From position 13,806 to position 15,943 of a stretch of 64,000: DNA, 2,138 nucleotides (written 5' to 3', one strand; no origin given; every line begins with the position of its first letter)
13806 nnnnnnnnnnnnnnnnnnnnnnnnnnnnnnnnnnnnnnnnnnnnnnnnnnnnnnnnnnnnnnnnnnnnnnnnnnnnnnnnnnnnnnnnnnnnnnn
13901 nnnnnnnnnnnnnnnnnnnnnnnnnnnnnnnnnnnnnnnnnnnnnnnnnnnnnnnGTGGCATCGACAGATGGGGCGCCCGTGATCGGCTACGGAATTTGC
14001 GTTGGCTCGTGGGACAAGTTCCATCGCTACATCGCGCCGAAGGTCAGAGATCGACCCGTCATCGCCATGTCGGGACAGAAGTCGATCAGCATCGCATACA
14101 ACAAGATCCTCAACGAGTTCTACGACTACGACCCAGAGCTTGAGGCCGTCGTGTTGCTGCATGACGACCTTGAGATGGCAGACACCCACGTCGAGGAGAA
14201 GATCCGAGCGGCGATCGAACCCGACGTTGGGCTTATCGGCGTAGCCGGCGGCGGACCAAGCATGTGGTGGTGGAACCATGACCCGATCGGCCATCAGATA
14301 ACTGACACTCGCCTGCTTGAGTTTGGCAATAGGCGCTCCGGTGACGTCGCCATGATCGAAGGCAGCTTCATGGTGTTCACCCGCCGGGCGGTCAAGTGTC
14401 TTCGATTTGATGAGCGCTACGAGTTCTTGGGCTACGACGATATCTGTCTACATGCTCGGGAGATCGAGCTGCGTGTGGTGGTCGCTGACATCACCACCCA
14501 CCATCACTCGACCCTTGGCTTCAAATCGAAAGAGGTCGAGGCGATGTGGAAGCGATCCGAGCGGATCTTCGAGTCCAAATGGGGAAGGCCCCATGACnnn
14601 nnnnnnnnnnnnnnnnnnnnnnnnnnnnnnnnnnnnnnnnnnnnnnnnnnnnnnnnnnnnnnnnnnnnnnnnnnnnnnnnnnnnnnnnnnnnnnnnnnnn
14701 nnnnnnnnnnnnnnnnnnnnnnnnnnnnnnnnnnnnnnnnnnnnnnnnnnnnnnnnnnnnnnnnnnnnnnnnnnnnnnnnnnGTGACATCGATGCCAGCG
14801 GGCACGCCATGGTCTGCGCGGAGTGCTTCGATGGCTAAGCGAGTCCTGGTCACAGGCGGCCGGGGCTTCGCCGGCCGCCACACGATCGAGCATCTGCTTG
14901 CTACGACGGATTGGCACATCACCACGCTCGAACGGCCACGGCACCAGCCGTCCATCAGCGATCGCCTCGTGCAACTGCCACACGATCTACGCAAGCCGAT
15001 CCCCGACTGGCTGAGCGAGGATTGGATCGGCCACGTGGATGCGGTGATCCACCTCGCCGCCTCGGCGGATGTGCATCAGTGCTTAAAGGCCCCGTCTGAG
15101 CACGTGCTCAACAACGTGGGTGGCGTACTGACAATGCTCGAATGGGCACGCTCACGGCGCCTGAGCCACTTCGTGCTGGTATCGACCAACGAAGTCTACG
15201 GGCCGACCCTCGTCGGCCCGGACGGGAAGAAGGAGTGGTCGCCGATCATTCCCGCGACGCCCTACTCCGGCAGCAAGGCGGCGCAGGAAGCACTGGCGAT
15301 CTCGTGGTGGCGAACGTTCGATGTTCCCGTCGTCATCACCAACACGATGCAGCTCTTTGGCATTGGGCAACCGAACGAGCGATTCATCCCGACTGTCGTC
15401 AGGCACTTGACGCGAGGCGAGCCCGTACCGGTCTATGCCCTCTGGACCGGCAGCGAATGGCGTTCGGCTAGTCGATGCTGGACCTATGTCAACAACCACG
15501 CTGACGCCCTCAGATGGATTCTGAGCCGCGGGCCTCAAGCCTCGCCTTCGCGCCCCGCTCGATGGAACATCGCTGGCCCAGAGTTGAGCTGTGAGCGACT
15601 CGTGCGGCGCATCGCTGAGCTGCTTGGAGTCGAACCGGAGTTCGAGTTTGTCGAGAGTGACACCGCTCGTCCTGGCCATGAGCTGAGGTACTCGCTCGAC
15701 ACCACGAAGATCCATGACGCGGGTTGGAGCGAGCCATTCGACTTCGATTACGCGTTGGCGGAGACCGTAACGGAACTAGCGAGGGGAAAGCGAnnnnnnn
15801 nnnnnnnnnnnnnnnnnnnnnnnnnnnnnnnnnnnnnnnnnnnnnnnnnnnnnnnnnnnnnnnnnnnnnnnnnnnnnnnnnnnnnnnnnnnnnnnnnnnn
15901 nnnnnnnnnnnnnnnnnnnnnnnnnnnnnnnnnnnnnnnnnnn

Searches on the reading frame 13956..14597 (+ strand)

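Call 17: search_protein_families(library=pfam, proteins=[window:13956-14597:+], max_evalue=0.001)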
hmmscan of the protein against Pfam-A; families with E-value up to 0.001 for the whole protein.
window:13956-14597:+ (214 aa): 1 family
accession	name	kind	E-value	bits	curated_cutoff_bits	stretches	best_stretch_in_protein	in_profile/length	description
PF13712.12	Glyco_tranf_2_5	-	2.6e-06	27.7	27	1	35-182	32-185/210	Glycosyltransferase like family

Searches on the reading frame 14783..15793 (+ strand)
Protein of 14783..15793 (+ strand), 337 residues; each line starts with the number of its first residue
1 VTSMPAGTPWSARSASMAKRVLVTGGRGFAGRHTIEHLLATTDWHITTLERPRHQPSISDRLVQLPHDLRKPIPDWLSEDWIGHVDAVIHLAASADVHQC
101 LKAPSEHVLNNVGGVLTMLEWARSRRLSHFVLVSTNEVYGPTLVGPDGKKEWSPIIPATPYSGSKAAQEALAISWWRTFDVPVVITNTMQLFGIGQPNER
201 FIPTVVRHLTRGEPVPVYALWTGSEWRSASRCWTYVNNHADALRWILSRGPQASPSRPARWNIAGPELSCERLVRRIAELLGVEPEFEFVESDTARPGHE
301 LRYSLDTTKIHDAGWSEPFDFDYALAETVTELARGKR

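Call 17: search_protein_families(library=pfam, proteins=[window:14783-15793:+], max_evalue=0.001)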
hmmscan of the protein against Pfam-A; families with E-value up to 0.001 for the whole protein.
window:14783-15793:+ (337 aa): 6 families
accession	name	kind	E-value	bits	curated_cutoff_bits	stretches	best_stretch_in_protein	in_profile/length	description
PF01370.27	Epimerase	-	4.3e-37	128.2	20.9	1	21-252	1-230/240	NAD dependent epimerase/dehydratase family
PF16363.11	GDP_Man_Dehyd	-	5.9e-29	102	27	1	22-327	1-331/332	GDP-mannose 4,6 dehydratase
PF07993.18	NAD_binding_4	-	2.6e-11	43.6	20.1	1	82-184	86-200/258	Male sterility protein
PF01073.25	3Beta_HSD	-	4e-09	36.3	22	1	22-174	1-159/280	3-beta hydroxysteroid dehydrogenase/isomerase family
PF02719.21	Polysacc_synt_2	-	6.1e-08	32.6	20.2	1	21-142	1-135/293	Polysaccharide biosynthesis protein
PF04321.23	RmlD_sub_bind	-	9.8e-08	31.8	27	1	20-332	2-285/287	RmlD substrate binding domain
